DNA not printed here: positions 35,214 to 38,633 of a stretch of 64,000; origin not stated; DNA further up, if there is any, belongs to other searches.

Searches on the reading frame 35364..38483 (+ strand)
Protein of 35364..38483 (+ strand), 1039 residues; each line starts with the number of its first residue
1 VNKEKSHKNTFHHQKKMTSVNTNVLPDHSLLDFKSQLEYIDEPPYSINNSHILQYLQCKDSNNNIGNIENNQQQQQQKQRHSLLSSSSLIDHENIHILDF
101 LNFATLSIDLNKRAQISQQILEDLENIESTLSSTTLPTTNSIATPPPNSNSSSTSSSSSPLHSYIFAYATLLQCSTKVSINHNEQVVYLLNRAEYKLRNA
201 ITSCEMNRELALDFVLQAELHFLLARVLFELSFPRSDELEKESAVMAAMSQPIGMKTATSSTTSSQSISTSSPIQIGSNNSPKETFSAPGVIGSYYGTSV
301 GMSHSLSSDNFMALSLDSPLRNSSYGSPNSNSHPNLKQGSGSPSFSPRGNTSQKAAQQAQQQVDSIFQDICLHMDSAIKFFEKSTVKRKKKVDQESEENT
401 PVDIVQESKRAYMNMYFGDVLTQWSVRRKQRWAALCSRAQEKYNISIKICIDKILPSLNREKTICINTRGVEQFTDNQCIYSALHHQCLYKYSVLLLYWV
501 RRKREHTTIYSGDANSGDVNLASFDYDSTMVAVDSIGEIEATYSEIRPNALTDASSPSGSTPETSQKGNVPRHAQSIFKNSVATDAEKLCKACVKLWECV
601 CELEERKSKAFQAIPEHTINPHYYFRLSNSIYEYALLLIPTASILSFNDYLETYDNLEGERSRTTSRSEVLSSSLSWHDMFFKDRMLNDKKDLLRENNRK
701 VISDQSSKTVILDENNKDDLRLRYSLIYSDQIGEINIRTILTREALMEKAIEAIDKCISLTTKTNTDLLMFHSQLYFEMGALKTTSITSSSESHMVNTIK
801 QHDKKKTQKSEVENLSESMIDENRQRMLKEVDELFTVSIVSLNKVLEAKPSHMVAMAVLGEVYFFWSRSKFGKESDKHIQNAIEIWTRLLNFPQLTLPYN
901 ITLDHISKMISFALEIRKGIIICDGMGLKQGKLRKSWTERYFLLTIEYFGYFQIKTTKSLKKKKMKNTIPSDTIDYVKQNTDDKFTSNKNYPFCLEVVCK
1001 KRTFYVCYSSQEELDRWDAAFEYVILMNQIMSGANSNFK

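Call 44: search_protein_families(library=pfam, proteins=[window:35364-38483:+], max_evalue=0.001)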
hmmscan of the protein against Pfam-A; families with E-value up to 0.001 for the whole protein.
window:35364-38483:+ (1039 aa): 1 family
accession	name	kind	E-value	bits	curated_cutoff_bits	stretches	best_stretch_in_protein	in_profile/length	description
PF00169.35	PH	-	9.8e-12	45.8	25.1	1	922-1025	2-104/105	PH domain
